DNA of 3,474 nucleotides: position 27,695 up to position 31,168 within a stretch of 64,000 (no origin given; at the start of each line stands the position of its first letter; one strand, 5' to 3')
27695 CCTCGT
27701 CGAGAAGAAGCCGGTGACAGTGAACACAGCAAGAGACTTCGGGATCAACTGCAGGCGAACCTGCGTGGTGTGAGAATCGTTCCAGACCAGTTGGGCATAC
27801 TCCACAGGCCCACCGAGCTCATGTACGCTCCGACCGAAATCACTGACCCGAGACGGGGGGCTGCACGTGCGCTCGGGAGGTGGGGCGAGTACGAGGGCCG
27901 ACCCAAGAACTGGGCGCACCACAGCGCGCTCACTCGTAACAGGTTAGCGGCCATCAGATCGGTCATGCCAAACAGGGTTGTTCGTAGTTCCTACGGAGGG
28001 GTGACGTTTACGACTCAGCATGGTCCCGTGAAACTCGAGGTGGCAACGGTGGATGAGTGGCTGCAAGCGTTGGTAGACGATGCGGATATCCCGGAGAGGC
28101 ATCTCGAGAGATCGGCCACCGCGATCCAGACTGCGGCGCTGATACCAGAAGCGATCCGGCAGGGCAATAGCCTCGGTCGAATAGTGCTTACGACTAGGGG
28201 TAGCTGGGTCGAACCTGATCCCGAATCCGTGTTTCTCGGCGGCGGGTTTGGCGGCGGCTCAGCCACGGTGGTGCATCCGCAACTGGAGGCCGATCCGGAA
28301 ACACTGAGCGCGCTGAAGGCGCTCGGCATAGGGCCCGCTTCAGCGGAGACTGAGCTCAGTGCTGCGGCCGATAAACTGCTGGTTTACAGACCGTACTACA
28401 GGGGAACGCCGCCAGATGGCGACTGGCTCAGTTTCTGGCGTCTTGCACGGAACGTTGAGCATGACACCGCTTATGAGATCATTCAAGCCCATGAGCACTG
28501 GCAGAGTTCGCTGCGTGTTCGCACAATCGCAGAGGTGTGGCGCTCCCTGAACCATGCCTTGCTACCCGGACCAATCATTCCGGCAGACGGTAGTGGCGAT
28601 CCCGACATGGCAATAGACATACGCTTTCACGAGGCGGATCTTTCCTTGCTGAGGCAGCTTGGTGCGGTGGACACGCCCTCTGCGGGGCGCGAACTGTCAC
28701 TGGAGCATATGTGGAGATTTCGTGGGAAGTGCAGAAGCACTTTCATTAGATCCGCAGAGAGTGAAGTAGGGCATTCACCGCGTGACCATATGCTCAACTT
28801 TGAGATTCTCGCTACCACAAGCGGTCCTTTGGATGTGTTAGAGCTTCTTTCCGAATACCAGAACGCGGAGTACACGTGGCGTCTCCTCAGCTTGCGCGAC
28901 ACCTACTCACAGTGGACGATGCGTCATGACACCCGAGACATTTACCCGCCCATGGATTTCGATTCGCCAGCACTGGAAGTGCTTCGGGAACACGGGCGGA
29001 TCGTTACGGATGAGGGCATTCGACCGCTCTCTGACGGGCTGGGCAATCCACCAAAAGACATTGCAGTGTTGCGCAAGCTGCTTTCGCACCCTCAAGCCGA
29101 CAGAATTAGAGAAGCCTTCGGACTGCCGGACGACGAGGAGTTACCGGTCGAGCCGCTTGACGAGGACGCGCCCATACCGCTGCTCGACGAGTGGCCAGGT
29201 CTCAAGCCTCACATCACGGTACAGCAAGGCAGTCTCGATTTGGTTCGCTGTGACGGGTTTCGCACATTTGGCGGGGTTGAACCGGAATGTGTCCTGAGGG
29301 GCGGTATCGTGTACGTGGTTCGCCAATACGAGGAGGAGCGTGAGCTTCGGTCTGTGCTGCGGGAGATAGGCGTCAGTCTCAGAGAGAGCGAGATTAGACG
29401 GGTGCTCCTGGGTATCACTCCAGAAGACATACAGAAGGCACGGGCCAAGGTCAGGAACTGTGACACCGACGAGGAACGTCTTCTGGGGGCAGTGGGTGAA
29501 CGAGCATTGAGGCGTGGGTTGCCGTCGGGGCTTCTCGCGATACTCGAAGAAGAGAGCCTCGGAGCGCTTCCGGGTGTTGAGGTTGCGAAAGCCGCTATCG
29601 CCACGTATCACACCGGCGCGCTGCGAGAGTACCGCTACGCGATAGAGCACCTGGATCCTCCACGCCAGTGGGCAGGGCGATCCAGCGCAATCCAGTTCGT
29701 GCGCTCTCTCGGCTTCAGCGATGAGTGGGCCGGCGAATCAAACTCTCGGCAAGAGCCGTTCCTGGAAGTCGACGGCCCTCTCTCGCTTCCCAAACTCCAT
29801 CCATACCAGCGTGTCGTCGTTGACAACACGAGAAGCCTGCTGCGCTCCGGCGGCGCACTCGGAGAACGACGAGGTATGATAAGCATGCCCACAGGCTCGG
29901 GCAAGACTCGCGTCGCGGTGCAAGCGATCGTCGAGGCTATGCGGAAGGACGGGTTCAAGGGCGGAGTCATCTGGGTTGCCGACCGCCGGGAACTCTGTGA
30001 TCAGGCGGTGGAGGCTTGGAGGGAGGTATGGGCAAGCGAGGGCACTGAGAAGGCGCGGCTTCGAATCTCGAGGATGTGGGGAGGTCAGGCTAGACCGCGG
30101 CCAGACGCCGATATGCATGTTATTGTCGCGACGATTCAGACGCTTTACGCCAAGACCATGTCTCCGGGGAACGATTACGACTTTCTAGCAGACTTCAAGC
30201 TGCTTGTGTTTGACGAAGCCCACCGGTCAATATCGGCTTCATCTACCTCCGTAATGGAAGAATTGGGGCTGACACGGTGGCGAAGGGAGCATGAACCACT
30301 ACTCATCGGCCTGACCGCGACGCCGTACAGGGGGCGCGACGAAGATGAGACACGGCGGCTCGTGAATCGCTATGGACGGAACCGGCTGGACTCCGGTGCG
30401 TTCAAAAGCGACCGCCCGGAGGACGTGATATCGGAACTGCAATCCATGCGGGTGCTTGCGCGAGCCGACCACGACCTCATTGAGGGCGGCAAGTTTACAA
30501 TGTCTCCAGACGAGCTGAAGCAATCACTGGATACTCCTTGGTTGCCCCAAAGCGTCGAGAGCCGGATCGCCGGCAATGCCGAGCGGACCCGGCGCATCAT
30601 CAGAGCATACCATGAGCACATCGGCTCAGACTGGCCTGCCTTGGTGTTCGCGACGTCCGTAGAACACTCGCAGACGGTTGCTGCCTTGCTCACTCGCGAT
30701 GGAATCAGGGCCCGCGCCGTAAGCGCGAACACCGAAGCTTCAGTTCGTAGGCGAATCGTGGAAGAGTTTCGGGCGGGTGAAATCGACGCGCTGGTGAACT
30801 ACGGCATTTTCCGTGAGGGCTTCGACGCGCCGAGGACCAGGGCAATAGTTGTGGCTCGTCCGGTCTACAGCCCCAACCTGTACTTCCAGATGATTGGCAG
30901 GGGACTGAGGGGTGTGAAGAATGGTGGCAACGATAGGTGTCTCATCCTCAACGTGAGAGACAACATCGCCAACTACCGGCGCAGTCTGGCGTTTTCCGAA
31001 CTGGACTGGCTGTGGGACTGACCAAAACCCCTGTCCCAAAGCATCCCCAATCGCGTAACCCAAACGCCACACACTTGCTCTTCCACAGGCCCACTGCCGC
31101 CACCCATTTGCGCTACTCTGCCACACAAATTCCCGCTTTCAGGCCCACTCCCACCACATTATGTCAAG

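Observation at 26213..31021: Stand-alone 1602-aa fusion of a sacsin-like GHKL ATPase with a C-terminal SF2 DEAH helicase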

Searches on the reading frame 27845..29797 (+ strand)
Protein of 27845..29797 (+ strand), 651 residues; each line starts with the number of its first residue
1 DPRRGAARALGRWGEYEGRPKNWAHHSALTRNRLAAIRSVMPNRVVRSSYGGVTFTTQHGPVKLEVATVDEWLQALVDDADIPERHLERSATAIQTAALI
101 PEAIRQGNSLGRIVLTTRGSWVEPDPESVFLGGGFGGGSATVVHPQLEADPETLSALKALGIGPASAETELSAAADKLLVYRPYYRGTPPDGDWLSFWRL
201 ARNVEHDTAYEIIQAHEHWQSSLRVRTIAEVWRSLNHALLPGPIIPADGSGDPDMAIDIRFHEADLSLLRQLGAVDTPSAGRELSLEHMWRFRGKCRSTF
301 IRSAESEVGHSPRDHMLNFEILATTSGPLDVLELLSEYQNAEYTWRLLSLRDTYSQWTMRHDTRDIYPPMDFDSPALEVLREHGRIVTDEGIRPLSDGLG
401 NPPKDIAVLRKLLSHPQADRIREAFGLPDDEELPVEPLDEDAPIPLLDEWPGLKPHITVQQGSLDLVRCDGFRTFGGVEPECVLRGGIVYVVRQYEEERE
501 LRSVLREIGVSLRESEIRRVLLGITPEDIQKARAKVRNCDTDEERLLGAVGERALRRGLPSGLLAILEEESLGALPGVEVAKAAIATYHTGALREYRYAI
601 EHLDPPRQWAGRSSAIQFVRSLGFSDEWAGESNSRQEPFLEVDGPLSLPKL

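Call 39: search_solved_structures(query=A5, max_evalue=10)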
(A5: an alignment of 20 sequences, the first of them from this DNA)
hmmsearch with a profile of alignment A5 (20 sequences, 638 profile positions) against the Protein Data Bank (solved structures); distinct sequences matched with E-value up to 10: 0.

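Call 52: predict_structure(alignment_id=A5)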
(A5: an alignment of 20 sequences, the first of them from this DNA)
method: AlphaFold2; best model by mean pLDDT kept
length: 651 residues; sequences in the alignment: 20
mean_pLDDT: 76.7   pTM: 0.54
mean pLDDT of the five models: 76.7, 74.7, 72.7, 67.7, 61.8
residues with pLDDT >= 90: 174; 70-90: 277; 50-70: 137; < 50: 63
segments of 3 or more residues with pLDDT < 50: 1-4, 17-31, 589-601, 603-611, 631-651
pLDDT, mean of each block of 10 residues (from residue 1): 49 51 44 57 64 62 67 81 86 89 82 90 87 64 89 92 85 87 63 90 92 89 92 92 88 92 94 92 83 91 86 86 81 94 95 90 83 90 91 79 79 86 77 70 83 83 89 68 88 84 90 82 60 65 69 69 76 75 63 45 46 53 55 37 37 33
secondary structure, 60 per line:
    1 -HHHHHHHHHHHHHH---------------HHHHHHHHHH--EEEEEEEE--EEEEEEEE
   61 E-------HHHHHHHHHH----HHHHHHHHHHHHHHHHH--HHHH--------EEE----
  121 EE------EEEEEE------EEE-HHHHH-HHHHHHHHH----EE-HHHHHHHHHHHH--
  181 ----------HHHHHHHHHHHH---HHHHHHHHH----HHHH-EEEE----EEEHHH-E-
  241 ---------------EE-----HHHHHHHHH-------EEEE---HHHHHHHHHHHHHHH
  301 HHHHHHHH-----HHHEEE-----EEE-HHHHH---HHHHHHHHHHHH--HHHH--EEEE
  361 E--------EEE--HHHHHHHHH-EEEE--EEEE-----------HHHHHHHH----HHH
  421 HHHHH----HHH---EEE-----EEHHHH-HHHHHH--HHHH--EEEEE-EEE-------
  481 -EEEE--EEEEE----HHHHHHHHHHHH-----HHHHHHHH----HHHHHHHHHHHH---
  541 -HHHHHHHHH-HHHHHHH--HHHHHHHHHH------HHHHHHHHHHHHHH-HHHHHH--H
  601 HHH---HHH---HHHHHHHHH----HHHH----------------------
elements in order: H2-15 H31-40 E43-50 E53-61 H69-78 H83-99 H102-105 E114-116 E129-134 E141-143 H145-149 H151-159 H167-178 H191-202 H206-214 H219-222 E224-227 E232-234 H263-271 E279-282 H286-308 E317-319 E325-327 H329-333 H337-348 H351-354 E357-361 E370-372 H375-383 E385-388 E391-394 H406-413 H418-425 E436-438 H446-449 H451-456 H459-462 E465-469 E471-473 E482-485 E488-492 H497-508 H514-521 H526-537 H542-550 H552-558 H561-570 H577-590 H592-597 H600-603 H613-621 H626-629

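Call 56: fold_search(model_id=the predicted structure, library=pdb)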
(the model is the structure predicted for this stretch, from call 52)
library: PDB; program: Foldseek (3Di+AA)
matches with E <= 10: 62; with E <= 0.001: 0
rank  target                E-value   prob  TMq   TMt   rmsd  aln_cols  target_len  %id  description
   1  3j04_A                3.9e-01  0.03  0.08  0.07  31.2       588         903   12  EM structure of the heavy meromyosin subfragment of Chick smooth muscle Myosin with regulatory light chain in phosphor (released 2011-11-16)
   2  5a5t_C                1.7e+00  0.02  0.10  0.11  32.5       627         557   12  Structure of mammalian eIF3 in the context of the 43S preinitiation complex (released 2015-09-09)
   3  8tmn_E                1.9e+00  0.06  0.07  0.11  16.3       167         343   12  Cryo-EM structure of magnesium depleted CorA in complex with conformation-specific synthetic antibody C18, State MGD-1 (released 2025-02-12)
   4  9rwz_M                1.9e+00  0.02  0.11  0.08  26.0       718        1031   15  ZSWIM8-CUL3 complex bound to AGO2-miR-7-CYRANO (released 2026-03-18)
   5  6m6x_C                2.9e+00  0.02  0.10  0.07  30.9       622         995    9  Oridonin in complex with CRM1#-Ran-RanBP1 (released 2021-03-17)
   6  8pr1_G                3.5e+00  0.01  0.09  0.09  22.7       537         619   12  Cytoplasmic dynein-B heavy chain bound to IC-LC tower (released 2024-03-27)
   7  7rt4                  4.1e+00  0.02  0.06  0.13  16.4       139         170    9  KRAS G12D in complex with Compound 5B (7-(8-chloronaphthalen-1-yl)-8-fluoro-2-{[(2S)-1-methylpyrrolidin-2-yl]methoxy}-4- (released 2021-12-22)
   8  8tme_E                5.0e+00  0.03  0.07  0.11  16.6       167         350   15  Cryo-EM structure of CorA in complex with conformation-specific synthetic antibody C18 and 100 uM MgCl2, State MG0.1-1 (released 2025-02-12)
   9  1o5o_A                5.3e+00  0.06  0.07  0.17  15.1       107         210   14  Crystal structure of Uracil phosphoribosyltransferase (TM0721) from Thermotoga maritima at 2.30 A resolution (released 2003-10-14)
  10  9ccg_D                5.6e+00  0.01  0.07  0.07  23.1       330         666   10  Fusobacterium nucleatum BamA-Fab 9 complex (released 2025-09-17)
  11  9u97                  5.9e+00  0.02  0.06  0.12  16.7       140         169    8  Crystal structure of KRAS-G12D/G13D mutant in complex with MRTX-1133 (released 2026-03-25)
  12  8tmc_C                5.9e+00  0.02  0.06  0.09  15.5       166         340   11  Cryo-EM structure of CorA in complex with conformation-specific synthetic antibody C12 and 20 mM MgCl2, State MG20-2 (released 2025-02-12)
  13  4d0p                  6.2e+00  0.04  0.06  0.09  12.9       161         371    9  Crystal structure of human CSN4 (released 2014-07-23)
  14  8onv                  6.2e+00  0.01  0.06  0.12  16.6       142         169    8  KRAS-G13D in complex with BI-2493 (released 2023-06-07)
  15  8bja_B                6.2e+00  0.01  0.07  0.04  23.4       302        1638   10  Structure of the human UBR5 Dimer. (released 2023-07-12)
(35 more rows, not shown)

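Call 105: fold_search(model_id=the predicted structure, library=viral)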
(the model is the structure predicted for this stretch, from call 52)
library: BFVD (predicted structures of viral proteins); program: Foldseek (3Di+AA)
matches with E <= 10: 101; with E <= 0.001: 0
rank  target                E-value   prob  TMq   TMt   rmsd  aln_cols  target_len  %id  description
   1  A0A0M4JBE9            1.5e-01  0.04  0.07  0.08  44.2       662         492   11  (no name in the UniProt tables at hand)
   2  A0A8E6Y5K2            2.5e-01  0.04  0.07  0.05  24.1       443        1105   11  RNA-directed RNA polymerase [Bemisia tabaci toti-like virus 1]
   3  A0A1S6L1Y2            1.1e+00  0.08  0.06  0.09  16.5       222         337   13  (no name in the UniProt tables at hand)
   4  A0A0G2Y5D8            1.5e+00  0.04  0.07  0.11  16.9       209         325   10  Uncharacterized protein [Acanthamoeba polyphaga mimivirus Kroon]
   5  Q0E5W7                1.7e+00  0.01  0.07  0.06  34.2       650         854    9  Lysozyme [Pseudomonas phage LKA1]
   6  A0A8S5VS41            1.9e+00  0.08  0.08  0.08  15.0       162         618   15  (no name in the UniProt tables at hand)
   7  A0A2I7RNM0            2.3e+00  0.01  0.09  0.07  29.4       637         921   11  Coil containing protein [Vibrio phage 1.204.O._10N.222.46.F12]
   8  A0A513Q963            2.4e+00  0.08  0.05  0.09  14.0        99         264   14  (no name in the UniProt tables at hand)
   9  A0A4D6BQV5            2.5e+00  0.20  0.06  0.10  17.0        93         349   13  (no name in the UniProt tables at hand)
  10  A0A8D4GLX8            2.5e+00  0.03  0.10  0.09  15.3       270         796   13  (no name in the UniProt tables at hand)
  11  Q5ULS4                2.6e+00  0.05  0.08  0.15  15.0       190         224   16  Orf40 [Lactobacillus phage LP65]
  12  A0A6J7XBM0            2.9e+00  0.03  0.05  0.10  22.6       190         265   10  C2H2-type domain-containing protein [uncultured Caudovirales phage]
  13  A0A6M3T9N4            3.2e+00  0.02  0.06  0.06  14.8       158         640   13  RIIA-like protein [Streptomyces phage Bmoc]
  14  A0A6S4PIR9            3.4e+00  0.01  0.09  0.08  39.5       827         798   10  Uncharacterized protein [uncultured phage_MedDCM-OCT-S31-C1]
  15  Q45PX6                3.6e+00  0.18  0.06  0.30  13.8        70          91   14  JK_40P [Escherichia phage Jk06]
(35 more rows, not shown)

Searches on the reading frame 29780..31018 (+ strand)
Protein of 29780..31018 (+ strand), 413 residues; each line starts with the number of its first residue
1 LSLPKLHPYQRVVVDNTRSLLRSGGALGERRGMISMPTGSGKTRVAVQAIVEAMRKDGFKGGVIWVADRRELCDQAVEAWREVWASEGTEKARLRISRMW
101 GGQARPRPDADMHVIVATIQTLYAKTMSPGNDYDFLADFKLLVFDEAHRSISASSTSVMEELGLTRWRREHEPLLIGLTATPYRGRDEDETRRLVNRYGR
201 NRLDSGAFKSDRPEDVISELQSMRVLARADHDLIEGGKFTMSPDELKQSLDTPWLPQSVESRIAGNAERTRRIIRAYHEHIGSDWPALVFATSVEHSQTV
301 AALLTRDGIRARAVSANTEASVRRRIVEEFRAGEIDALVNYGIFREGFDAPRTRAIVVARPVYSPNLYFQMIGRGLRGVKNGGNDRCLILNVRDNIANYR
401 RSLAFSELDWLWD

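Call 81: search_solved_structures(query=window:29780-31018:+, max_evalue=0.00001)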
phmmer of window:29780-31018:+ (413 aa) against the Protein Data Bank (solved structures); distinct sequences matched with E-value up to 0.00001: 13.
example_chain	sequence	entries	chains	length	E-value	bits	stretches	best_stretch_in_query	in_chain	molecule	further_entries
6jde_B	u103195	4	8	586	1.3e-18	70.2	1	270-395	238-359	Putative DNA repair helicase RadD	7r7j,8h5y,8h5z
7clg_A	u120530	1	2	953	2.6e-16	62.7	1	266-401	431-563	Putative helicase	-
1wp9_A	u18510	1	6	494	9.5e-16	60.8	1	30-216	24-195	ATP-dependent RNA helicase, putative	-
6p4f_A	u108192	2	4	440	3.2e-09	39.3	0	313-402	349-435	DNA-dependent ATPase XPBII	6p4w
5tnu_A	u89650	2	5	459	3.8e-09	39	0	313-402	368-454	DNA-dependent ATPase XPBII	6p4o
3h1t_A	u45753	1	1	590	1.2e-08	37.4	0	26-222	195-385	Type I site-specific restriction-modification system, R (Restriction) subunit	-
6p66_A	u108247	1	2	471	1.4e-07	33.9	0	311-380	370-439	DNA repair protein RAD25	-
2fwr_A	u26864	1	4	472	1.4e-07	33.9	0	311-380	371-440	DNA repair protein RAD25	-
9tel_A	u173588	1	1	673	6.9e-07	31.6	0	26-187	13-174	RNA helicase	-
5jb2_A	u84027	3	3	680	7e-07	31.6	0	26-187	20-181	LGP2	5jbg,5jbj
5jaj_A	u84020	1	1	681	7e-07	31.6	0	26-187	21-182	LGP2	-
7zpq_CA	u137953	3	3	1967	4.1e-06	29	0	32-152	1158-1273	SLH1 isoform 1 | RQC trigger complex helicase SLH1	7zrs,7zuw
2oca_A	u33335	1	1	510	6e-06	28.5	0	239-384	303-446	ATP-dependent DNA helicase uvsW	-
